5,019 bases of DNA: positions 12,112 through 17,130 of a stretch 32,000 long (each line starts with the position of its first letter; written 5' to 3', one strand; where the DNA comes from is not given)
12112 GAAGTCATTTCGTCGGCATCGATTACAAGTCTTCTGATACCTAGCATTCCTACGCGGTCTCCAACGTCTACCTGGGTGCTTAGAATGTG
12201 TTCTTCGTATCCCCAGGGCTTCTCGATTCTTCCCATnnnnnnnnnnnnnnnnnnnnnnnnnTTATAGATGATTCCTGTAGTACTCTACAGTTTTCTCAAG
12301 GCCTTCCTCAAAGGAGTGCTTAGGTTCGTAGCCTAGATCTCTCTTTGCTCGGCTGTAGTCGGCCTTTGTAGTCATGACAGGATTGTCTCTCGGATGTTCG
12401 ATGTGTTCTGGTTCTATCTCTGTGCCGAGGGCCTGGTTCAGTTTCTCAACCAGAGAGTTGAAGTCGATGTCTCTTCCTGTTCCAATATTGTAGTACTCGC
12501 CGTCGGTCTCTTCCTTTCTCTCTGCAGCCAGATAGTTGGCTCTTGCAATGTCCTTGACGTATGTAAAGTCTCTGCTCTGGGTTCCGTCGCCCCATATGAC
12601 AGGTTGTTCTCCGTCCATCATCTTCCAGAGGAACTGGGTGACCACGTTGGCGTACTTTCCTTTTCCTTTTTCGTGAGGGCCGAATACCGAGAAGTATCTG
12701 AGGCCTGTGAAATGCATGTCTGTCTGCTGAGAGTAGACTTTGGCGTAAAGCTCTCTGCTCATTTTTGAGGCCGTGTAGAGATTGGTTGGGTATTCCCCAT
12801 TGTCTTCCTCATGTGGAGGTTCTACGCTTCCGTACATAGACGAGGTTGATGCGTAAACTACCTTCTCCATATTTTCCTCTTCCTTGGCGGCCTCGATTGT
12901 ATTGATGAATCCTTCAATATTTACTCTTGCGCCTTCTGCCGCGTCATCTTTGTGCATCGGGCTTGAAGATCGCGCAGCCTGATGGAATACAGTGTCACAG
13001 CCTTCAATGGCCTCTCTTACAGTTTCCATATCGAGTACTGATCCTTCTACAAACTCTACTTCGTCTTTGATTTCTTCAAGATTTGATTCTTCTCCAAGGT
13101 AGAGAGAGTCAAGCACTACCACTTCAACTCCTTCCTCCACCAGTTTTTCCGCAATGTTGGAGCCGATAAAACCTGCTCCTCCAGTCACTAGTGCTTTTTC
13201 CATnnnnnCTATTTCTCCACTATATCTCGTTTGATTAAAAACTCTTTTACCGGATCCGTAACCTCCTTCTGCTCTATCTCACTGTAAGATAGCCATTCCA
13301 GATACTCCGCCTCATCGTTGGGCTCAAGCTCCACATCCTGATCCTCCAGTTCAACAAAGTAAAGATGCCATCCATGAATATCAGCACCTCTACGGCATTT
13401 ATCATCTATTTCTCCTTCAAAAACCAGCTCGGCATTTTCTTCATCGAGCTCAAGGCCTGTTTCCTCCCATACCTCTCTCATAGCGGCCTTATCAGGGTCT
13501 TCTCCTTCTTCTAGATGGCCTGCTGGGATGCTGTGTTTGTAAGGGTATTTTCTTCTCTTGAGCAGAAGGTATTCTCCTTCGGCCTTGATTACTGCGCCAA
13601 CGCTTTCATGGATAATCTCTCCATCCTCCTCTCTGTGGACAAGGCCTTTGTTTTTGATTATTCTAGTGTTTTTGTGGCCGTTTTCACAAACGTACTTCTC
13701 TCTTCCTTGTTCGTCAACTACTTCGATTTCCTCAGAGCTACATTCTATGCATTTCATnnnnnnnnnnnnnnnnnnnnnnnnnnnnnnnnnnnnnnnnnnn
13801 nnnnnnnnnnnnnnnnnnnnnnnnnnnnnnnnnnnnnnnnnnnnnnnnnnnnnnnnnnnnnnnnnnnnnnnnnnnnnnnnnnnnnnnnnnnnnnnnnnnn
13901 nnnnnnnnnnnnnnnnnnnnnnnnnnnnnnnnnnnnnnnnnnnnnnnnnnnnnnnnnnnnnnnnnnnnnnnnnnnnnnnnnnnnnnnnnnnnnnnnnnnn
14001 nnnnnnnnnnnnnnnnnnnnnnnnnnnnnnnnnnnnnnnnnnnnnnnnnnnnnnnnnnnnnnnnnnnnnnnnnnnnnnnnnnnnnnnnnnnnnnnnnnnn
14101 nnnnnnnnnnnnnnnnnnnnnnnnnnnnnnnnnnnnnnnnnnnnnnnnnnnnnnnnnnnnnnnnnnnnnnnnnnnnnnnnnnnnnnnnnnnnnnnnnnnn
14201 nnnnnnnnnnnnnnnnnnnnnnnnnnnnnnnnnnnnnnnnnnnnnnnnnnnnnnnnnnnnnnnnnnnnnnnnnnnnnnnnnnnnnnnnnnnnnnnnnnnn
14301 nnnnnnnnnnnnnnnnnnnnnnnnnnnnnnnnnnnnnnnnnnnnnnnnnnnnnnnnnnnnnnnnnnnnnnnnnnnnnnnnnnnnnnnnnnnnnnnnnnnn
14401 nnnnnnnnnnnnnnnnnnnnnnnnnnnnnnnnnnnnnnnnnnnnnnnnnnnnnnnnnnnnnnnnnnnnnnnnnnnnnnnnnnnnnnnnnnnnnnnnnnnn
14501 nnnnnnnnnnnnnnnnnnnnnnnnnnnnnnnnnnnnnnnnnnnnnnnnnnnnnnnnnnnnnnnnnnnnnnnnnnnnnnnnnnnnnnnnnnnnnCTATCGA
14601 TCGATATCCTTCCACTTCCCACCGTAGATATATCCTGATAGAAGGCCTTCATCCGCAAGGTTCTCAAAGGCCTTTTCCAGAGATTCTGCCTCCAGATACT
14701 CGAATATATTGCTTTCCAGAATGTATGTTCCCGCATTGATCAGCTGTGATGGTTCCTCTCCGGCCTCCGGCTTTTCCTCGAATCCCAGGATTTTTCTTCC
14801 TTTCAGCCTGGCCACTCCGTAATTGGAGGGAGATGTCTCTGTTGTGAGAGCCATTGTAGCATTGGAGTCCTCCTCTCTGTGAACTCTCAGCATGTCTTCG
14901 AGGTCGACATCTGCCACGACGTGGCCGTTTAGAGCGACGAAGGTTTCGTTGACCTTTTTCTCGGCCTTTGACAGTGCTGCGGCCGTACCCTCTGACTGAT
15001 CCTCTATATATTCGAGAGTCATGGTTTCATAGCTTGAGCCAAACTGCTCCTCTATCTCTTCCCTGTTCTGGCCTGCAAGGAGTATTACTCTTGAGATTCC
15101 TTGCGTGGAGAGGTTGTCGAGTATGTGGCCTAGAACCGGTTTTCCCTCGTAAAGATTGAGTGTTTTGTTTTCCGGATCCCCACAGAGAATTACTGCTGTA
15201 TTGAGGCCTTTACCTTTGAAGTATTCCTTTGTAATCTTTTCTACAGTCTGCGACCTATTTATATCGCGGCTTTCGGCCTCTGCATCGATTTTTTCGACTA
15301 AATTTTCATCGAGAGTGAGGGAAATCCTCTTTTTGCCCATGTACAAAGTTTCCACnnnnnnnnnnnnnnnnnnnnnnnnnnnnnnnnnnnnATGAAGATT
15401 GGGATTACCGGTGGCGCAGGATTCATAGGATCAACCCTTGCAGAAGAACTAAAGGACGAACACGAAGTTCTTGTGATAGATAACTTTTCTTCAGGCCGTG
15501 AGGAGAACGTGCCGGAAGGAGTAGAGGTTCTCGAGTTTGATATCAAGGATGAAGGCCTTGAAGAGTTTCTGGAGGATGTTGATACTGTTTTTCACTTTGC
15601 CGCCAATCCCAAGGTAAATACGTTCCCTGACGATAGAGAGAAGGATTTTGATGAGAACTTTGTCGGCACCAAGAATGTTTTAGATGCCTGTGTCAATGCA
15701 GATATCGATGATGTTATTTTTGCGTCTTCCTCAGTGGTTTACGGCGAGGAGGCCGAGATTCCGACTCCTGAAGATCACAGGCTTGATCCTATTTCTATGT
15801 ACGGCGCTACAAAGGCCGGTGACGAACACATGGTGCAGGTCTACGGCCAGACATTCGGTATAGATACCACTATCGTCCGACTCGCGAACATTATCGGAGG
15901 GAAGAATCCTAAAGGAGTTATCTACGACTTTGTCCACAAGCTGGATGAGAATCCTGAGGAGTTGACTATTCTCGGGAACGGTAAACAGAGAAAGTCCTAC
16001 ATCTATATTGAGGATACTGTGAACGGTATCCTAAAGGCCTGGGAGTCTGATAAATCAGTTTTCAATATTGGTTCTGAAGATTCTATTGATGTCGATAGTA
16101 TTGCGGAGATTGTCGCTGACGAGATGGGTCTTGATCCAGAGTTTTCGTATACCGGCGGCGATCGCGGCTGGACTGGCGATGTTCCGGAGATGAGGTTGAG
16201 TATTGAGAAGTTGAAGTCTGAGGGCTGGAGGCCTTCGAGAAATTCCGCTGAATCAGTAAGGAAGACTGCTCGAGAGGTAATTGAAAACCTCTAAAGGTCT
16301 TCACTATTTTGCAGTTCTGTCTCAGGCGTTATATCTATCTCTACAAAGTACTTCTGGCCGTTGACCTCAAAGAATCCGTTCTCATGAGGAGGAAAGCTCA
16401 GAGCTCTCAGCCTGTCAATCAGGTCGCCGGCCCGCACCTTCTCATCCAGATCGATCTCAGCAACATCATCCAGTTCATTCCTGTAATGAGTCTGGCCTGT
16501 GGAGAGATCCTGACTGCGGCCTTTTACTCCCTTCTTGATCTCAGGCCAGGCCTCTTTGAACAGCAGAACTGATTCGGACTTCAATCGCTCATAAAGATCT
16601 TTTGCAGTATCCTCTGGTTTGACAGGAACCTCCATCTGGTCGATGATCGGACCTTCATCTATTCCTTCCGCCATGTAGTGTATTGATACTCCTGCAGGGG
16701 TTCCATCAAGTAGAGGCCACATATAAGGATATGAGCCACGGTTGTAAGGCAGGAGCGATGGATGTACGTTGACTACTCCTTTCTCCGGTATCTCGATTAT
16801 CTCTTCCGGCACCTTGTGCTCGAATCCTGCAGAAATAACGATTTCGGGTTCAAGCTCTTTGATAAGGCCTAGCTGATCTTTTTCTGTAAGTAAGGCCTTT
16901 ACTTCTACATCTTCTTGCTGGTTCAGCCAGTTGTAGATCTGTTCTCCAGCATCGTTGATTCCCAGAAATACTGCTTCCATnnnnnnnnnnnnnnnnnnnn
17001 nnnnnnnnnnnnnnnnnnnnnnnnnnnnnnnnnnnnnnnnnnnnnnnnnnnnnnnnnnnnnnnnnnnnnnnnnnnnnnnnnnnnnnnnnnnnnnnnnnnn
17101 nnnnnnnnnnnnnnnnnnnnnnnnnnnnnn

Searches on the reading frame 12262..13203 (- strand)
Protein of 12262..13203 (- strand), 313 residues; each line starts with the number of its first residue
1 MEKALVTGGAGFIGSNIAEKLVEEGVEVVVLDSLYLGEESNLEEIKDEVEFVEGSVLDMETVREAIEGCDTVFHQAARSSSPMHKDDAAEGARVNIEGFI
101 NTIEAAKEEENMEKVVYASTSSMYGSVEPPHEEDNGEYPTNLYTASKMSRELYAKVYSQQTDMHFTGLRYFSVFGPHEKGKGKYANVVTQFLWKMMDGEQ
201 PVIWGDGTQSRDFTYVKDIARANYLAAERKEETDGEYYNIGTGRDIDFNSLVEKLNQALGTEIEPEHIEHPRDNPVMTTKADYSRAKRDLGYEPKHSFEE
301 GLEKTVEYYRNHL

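Call 40: search_protein_families(library=pfam, proteins=[window:12262-13203:-], max_evalue=0.001)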
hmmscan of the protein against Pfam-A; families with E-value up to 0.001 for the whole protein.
window:12262-13203:- (313 aa): 11 families
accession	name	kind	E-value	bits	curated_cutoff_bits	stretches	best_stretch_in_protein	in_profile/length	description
PF01370.27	Epimerase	-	3.3e-60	203.9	20.9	1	4-241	1-240/240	NAD dependent epimerase/dehydratase family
PF16363.11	GDP_Man_Dehyd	-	2.2e-50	172.5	27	1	5-305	1-332/332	GDP-mannose 4,6 dehydratase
PF01073.25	3Beta_HSD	-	4e-22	79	22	1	5-262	1-271/280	3-beta hydroxysteroid dehydrogenase/isomerase family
PF02719.21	Polysacc_synt_2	-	1.2e-17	64.5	20.2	1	5-268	2-256/293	Polysaccharide biosynthesis protein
PF13460.12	NAD_binding_10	-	1.5e-14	54.7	27.2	1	8-170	1-143/184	NAD(P)H-binding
PF04321.23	RmlD_sub_bind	-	3e-12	46.7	27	1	3-266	2-241/287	RmlD substrate binding domain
PF07993.18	NAD_binding_4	-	6.6e-11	42.3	20.1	1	57-212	77-247/258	Male sterility protein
PF00106.31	adh_short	-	7.7e-08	32.5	26.6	1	3-148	2-154/195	short chain dehydrogenase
PF05368.20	NmrA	-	4.7e-07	30.1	27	1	3-160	4-140/298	NmrA-like family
PF08659.16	KR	-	1.5e-06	28.7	22.6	1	5-126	4-143/180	KR domain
PF13561.12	adh_short_C2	-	0.00097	19.2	27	0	13-114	8-121/236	Enoyl-(Acyl carrier protein) reductase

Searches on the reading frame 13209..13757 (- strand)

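Call 40: search_protein_families(library=pfam, proteins=[window:13209-13757:-], max_evalue=0.001)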
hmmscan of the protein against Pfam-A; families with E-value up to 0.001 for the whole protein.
window:13209-13757:- (182 aa): 1 family
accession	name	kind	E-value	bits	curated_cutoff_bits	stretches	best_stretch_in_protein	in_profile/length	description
PF00293.34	NUDIX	-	7.1e-20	71.8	21.1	1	50-169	3-126/134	NUDIX domain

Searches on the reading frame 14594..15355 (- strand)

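Call 40: search_protein_families(library=pfam, proteins=[window:14594-15355:-], max_evalue=0.001)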
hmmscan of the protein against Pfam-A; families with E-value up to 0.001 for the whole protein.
window:14594-15355:- (253 aa): 3 families
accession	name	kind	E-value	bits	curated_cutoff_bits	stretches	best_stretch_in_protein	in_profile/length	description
PF00483.29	NTP_transferase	-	3.5e-24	86.2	21.2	1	64-250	23-228/245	Nucleotidyl transferase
PF12804.13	NTP_transf_3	-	3e-05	24.7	27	1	63-152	15-103/160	MobA-like NTP transferase domain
PF01402.27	RHH_1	-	4.3e-05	23.7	20.5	1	10-36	1-27/39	Ribbon-helix-helix protein, copG family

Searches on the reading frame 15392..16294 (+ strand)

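Call 40: search_protein_families(library=pfam, proteins=[window:15392-16294:+], max_evalue=0.001)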
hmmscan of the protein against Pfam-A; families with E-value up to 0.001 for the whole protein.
window:15392-16294:+ (300 aa): 9 families
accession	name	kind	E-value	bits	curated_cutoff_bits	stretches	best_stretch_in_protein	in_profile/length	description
PF01370.27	Epimerase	-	4.4e-49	167.5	20.9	1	5-227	3-240/240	NAD dependent epimerase/dehydratase family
PF16363.11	GDP_Man_Dehyd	-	3.5e-40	138.9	27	1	5-251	2-272/332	GDP-mannose 4,6 dehydratase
PF01073.25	3Beta_HSD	-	6.8e-18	65.1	22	1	5-210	2-222/280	3-beta hydroxysteroid dehydrogenase/isomerase family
PF04321.23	RmlD_sub_bind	-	3.5e-16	59.6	27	1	1-195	1-177/287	RmlD substrate binding domain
PF02719.21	Polysacc_synt_2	-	7.5e-15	55.3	20.2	1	5-247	3-249/293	Polysaccharide biosynthesis protein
PF07993.18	NAD_binding_4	-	3e-13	50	20.1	1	48-176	74-215/258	Male sterility protein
PF13460.12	NAD_binding_10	-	1.8e-10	41.4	27.2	1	7-172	1-151/184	NAD(P)H-binding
PF02254.24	TrkA_N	-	0.00083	20.1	23.8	0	8-55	5-53/116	TrkA-N domain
PF06838.17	Met_gamma_lyase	-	0.00098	18.2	24.2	0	128-244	41-155/405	Methionine gamma-lyase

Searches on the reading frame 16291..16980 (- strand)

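Call 40: search_protein_families(library=pfam, proteins=[window:16291-16980:-], max_evalue=0.001)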
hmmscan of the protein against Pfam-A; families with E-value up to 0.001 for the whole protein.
window:16291-16980:- (229 aa): 2 families
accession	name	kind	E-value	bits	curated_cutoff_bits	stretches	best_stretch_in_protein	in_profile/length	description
PF00551.24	Formyl_trans_N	-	3.4e-26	92.5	26.1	1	31-137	66-173/181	Formyl transferase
PF18216.6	N_formyltrans_C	-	5.8e-18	64.7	25.8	1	172-218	4-51/52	N-formyltransferase dimerization C-terminal domain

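Call 42: search_protein_families(library=ncbifam, proteins=[window:16291-16980:-], max_evalue=0.001)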
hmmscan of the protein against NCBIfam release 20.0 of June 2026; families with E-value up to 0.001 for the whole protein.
window:16291-16980:- (229 aa): 7 families
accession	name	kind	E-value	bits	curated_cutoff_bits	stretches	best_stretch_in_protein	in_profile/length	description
NF005755.0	PRK07579.1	equivalog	1.4e-32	113.5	238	1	46-222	67-242/245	dTDP-4-amino-4,6-dideoxyglucose formyltransferase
TIGR00460.1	fmt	equivalog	2.2e-28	99.3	201.5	1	34-210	69-242/315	methionyl-tRNA formyltransferase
NF005414.0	PRK06988.1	equivalog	5.4e-26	91.3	316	1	33-215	66-246/311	formyltransferase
NF005998.1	PRK08125.1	equivalog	2.8e-24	85.5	777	1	37-210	68-239/649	bifunctional UDP-4-amino-4-deoxy-L-arabinose formyltransferase/UDP-glucuronic acid oxidase ArnA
TIGR00639.1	PurN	equivalog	9.9e-18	64.4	150.1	1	34-144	69-180/192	phosphoribosylglycinamide formyltransferase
NF004684.0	PRK06027.1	subfamily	3e-12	46.8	223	1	32-131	153-253/286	formyltetrahydrofolate deformylase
TIGR00655.1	PurU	equivalog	1.8e-11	44.2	285.95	1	30-131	146-248/280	formyltetrahydrofolate deformylase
